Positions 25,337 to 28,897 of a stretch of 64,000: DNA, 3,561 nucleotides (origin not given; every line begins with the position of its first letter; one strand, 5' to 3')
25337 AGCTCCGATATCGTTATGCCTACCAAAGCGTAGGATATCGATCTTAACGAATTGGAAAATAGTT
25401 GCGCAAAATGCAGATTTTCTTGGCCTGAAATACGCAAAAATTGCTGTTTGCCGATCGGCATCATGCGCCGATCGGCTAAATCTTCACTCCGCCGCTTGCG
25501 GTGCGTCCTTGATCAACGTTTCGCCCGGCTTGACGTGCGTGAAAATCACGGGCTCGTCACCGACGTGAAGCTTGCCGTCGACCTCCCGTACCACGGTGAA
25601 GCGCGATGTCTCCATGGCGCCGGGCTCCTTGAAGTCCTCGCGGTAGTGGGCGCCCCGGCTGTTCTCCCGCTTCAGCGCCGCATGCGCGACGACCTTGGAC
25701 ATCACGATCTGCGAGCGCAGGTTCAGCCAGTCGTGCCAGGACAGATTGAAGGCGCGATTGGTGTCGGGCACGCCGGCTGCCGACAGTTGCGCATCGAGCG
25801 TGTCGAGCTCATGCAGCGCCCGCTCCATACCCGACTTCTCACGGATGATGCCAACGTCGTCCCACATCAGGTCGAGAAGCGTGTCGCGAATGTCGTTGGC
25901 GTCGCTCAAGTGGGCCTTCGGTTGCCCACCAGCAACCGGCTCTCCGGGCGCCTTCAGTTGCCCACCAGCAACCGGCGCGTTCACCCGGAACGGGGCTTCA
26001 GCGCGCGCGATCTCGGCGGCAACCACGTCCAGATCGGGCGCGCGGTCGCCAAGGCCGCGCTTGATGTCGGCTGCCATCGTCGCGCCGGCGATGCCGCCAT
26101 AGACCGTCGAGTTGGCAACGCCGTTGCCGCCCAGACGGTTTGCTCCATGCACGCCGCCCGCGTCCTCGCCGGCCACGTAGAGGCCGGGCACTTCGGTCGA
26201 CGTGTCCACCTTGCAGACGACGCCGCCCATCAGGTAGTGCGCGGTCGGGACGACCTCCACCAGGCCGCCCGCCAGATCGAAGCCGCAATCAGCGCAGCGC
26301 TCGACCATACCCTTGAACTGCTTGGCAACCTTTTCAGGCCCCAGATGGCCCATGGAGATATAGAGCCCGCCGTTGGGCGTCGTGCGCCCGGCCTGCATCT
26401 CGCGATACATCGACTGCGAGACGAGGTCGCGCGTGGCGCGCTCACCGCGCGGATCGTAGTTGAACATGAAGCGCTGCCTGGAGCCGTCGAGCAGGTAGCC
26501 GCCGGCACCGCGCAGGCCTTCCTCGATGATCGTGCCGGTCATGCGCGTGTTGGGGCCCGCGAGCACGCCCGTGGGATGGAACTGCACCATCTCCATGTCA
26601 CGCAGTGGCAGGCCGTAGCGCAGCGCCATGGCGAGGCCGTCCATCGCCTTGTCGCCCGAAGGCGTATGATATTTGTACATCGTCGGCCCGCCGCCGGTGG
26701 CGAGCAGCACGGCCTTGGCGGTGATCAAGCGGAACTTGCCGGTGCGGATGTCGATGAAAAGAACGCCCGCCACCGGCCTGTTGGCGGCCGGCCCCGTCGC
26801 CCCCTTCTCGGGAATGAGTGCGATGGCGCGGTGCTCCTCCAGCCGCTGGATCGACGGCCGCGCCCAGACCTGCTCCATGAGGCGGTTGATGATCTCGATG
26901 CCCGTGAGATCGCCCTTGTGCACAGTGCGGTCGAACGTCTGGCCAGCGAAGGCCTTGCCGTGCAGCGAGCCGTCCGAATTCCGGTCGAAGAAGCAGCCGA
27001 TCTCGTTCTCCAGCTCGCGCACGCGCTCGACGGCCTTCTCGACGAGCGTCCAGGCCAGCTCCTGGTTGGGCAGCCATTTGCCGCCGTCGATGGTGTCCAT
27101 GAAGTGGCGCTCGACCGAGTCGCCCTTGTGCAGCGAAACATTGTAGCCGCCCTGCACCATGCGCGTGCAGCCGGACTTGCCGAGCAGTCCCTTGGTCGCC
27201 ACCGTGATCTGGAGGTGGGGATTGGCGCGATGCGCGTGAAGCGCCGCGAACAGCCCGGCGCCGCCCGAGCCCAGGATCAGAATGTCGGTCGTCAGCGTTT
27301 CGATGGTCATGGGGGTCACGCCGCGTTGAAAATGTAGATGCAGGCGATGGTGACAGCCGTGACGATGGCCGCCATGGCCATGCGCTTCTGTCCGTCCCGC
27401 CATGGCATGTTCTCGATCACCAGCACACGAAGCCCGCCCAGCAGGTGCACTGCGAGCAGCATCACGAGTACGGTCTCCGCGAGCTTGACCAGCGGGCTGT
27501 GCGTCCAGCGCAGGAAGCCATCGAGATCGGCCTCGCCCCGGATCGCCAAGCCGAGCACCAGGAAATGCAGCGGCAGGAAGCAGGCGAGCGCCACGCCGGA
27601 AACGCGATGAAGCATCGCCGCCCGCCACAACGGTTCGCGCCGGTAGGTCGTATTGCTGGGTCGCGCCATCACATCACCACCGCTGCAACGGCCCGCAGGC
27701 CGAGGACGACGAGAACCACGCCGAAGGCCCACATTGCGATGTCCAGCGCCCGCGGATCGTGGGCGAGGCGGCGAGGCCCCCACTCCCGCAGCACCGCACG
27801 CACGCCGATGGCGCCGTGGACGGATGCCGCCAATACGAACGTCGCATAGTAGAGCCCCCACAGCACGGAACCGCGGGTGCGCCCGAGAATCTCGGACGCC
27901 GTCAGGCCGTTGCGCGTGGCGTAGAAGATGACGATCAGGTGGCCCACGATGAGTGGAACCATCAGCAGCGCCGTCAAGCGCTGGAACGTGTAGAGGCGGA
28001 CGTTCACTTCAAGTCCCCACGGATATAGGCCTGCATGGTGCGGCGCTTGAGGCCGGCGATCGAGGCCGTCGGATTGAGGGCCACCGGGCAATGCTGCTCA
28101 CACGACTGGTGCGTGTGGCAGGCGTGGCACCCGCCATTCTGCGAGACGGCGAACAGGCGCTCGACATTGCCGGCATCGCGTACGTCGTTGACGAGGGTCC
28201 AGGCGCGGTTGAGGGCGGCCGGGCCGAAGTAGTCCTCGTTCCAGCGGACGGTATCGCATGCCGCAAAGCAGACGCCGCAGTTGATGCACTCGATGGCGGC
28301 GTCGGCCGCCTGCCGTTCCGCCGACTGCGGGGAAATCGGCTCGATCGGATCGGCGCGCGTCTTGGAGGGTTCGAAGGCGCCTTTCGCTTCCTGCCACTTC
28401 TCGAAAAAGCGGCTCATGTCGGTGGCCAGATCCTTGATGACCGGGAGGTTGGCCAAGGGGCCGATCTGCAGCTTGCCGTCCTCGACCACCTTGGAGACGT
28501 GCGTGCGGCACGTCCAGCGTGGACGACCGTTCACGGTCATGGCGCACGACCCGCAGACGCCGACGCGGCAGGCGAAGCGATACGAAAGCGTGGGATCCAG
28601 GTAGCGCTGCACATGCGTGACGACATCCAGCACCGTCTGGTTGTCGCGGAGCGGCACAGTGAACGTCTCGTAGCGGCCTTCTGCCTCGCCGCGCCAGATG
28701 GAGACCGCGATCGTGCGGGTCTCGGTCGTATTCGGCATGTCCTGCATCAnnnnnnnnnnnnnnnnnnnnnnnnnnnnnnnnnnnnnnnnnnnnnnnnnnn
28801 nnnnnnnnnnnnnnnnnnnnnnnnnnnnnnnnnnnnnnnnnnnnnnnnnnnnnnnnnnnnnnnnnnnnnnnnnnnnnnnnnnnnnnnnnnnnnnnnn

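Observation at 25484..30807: SUOX-fold molybdoenzyme translationally coupled to a complete, re-ordered Sdh/Frd-like module (Mo, FeS, anchor, anchor, flavoprotein), beside a TauE/SafE exporter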

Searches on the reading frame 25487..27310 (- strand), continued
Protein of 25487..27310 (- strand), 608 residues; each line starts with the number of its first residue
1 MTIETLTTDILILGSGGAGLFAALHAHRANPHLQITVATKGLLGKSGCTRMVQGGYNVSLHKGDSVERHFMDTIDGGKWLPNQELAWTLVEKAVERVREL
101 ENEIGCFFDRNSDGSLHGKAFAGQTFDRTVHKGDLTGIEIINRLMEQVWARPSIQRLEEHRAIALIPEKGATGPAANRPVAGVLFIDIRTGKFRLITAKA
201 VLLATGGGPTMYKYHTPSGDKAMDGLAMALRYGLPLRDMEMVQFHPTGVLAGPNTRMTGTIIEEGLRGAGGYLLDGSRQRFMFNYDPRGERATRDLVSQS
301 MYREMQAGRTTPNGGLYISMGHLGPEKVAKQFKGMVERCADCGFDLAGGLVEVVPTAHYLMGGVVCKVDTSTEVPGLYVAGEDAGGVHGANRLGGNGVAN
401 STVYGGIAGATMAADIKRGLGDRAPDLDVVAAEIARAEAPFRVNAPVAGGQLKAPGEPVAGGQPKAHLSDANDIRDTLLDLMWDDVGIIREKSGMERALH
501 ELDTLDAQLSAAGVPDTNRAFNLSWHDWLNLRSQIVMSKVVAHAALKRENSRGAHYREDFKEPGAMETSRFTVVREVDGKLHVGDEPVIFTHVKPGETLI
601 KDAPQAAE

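Call 103: search_protein_families(library=pfam, proteins=[L158:13706-14626:+, L158:5124-6407:+, L173:15884-16198:+, L173:16209-17486:+], max_evalue=0.00001)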
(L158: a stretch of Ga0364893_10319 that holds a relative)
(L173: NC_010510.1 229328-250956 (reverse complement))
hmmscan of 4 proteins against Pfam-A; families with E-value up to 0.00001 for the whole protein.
L158:13706-14626:+ (307 aa): 2 families
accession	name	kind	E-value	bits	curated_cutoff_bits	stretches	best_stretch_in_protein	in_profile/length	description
PF02826.25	2-Hacid_dh_C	-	1.2e-51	175.1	25.1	1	108-285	2-178/178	D-isomer specific 2-hydroxyacid dehydrogenase, NAD binding domain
PF00389.36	2-Hacid_dh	-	7e-26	90.9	24.6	1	4-307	1-124/134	D-isomer specific 2-hydroxyacid dehydrogenase, catalytic domain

L158:5124-6407:+ (428 aa): 2 families
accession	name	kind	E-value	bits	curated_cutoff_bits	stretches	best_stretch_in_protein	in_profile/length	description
PF00174.25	Oxidored_molyb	-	1.3e-50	171.7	24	1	118-280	1-166/169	Oxidoreductase molybdopterin binding domain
PF03404.22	Mo-co_dimer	-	8.7e-18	65.1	22.7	1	301-415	4-136/138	Mo-co oxidoreductase dimerisation domain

L173:15884-16198:+ (105 aa): 0 families

L173:16209-17486:+ (426 aa): 2 families
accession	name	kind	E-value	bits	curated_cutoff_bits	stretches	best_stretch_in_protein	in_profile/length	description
PF20629.2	GD_AH_C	-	1.4e-81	273.8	26.8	1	180-423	2-240/242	D-galactarate/Altronate dehydratase, C-terminal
PF04295.18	GD_AH_second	-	1.8e-30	106.2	27.3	1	45-169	1-135/136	D-galactarate dehydratase/Altronate hydrolase, second domain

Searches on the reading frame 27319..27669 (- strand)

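Call 6: search_protein_families(library=pfam, proteins=[window:27319-27669:-], max_evalue=0.01)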
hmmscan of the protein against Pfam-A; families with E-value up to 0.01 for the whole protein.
window:27319-27669:- (117 aa): 2 families
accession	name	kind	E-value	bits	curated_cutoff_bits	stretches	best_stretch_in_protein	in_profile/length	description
PF01127.27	Sdh_cyt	-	4.1e-12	46.7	25.8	1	7-110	12-118/122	Succinate dehydrogenase/Fumarate reductase transmembrane subunit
PF02300.22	Fumarate_red_C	-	1.1e-05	26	24.2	1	7-113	13-118/127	Fumarate reductase subunit C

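Call 7: search_protein_families(library=ncbifam, proteins=[window:27319-27669:-], max_evalue=0.01)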
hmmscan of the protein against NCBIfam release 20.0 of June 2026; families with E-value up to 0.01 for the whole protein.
window:27319-27669:- (117 aa): 3 families
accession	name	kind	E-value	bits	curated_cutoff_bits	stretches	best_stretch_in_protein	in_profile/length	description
TIGR02970.1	succ_dehyd_cytB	equivalog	4.3e-15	56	52.3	1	7-113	10-116/120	succinate dehydrogenase, cytochrome b556 subunit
TIGR02968.1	succ_dehyd_anc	equivalog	6.7e-05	23.1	41.8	1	19-113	9-99/105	succinate dehydrogenase, hydrophobic membrane anchor protein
NF007021.0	PRK09487.1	equivalog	0.00013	22.1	180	1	17-104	26-113/129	succinate dehydrogenase cytochrome b556 subunit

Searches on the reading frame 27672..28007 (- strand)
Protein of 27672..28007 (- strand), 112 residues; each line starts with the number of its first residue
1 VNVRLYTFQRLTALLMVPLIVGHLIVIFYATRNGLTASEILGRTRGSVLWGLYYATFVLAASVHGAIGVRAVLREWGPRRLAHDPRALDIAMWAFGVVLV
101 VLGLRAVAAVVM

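Call 6: search_protein_families(library=pfam, proteins=[window:27672-28007:-], max_evalue=0.01)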
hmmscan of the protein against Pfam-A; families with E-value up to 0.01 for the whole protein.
window:27672-28007:- (112 aa): 1 family
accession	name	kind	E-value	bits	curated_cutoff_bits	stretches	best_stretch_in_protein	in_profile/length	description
PF01127.27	Sdh_cyt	-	2.9e-06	27.8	25.8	1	5-101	22-120/122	Succinate dehydrogenase/Fumarate reductase transmembrane subunit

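Call 7: search_protein_families(library=ncbifam, proteins=[window:27672-28007:-], max_evalue=0.01)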
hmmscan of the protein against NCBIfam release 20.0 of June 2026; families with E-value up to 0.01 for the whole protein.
window:27672-28007:- (112 aa): 2 families
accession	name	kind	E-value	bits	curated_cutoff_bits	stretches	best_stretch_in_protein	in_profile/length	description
NF010072.0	PRK13553.1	equivalog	1.5e-07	31.1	187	1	4-111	122-230/257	fumarate reductase cytochrome b subunit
TIGR02968.1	succ_dehyd_anc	equivalog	8.9e-05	22.7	41.8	1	5-76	7-75/105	succinate dehydrogenase, hydrophobic membrane anchor protein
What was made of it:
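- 27669..28007 (-): Membrane anchor 1 (SdhD-like), 112 aa, 3 TM helices, invariant His23 (TM1) and His64 (TM2). Sdh_cyt at 2.9e-06; weak TIGR02968 match (calls 6, 7).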

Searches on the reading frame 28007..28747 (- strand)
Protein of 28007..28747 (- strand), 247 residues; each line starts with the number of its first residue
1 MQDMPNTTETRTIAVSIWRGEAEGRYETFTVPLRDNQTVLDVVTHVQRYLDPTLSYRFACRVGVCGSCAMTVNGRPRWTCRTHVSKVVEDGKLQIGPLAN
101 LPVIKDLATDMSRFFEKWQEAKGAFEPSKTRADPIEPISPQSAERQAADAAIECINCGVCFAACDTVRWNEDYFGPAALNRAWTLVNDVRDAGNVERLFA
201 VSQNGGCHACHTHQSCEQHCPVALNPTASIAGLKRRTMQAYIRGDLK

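Call 6: search_protein_families(library=pfam, proteins=[window:28007-28747:-], max_evalue=0.01)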
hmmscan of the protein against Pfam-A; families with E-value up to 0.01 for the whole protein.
window:28007-28747:- (247 aa): 7 families
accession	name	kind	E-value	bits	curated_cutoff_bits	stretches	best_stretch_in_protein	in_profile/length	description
PF13085.11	Fer2_3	-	1.6e-28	99.2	27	1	20-116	7-107/107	2Fe-2S iron-sulfur cluster binding domain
PF13534.11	Fer4_17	-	4.1e-07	30.9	22.2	1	153-224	1-60/61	4Fe-4S dicluster domain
PF13183.11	Fer4_8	-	1.2e-06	29.4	27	1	152-222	3-66/68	4Fe-4S dicluster domain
PF13237.11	Fer4_10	-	3.9e-05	23.9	25.5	1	153-221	8-53/53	4Fe-4S dicluster domain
PF12838.12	Fer4_7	-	0.00041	21.2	27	1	154-222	2-50/52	4Fe-4S dicluster domain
PF14691.11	Fer4_20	-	0.007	16.6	25.8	0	200-239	17-55/113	Dihydroprymidine dehydrogenase domain II, 4Fe-4S cluster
PF00111.32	Fer2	-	0.0083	16.5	21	1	53-76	28-52/77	2Fe-2S iron-sulfur cluster binding domain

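Call 7: search_protein_families(library=ncbifam, proteins=[window:28007-28747:-], max_evalue=0.01)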
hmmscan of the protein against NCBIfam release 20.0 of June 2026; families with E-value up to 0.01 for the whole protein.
window:28007-28747:- (247 aa): 12 families
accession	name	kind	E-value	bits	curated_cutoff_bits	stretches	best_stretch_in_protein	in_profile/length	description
NF004616.0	PRK05950.1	subfamily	3.8e-59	199.7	228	1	15-239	10-235/238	succinate dehydrogenase iron-sulfur subunit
TIGR00384.1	dhsB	subfamily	5.1e-56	189.6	88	1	23-234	11-222/222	succinate dehydrogenase and fumarate reductase iron-sulfur protein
NF009226.0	PRK12576.1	equivalog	4.2e-54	184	344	1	14-236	11-236/317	succinate dehydrogenase/fumarate reductase iron-sulfur subunit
NF009051.0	PRK12385.1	equivalog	1.4e-45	155.7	333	1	22-242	20-237/244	succinate dehydrogenase/fumarate reductase iron-sulfur subunit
NF009227.0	PRK12577.1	equivalog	1.3e-43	148.9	349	1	21-238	13-239/330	succinate dehydrogenase/fumarate reductase iron-sulfur subunit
NF010071.0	PRK13552.1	equivalog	2.7e-41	141.4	264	1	22-239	19-237/241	fumarate reductase iron-sulfur subunit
NF009225.0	PRK12575.1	subfamily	2.3e-37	128.7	443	1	32-234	29-227/235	succinate dehydrogenase/fumarate reductase iron-sulfur subunit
NF004898.0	PRK06259.1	equivalog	4.7e-36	124.4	385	1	12-226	3-204/488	fumarate reductase (CoM/CoB) subunit TfrB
NF009052.0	PRK12386.1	equivalog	1.2e-35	122.8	256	1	13-237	5-231/255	succinate dehydrogenase/fumarate reductase iron-sulfur subunit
NF006391.0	PRK08640.1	equivalog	3.9e-35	120.9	244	1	11-242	7-244/254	succinate dehydrogenase iron-sulfur subunit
NF042952.1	MFR_FeS_SdhB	equivalog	3.6e-26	91.9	600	1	36-240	27-234/320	8-methylmenaquinol:fumarate reductase iron-sulfur subunit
NF005746.0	PRK07570.1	subfamily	2.7e-23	82.5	243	1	13-243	3-246/250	succinate dehydrogenase/fumarate reductase iron-sulfur subunit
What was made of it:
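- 28004..28747 (-): SdhB/FrdB-type iron-sulfur subunit, 247 aa. Its start overlaps the Mo stop (TGATG). Fer2_3 at 1.6e-28 and dhsB TIGR00384 at 190 bits (calls 6, 7).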
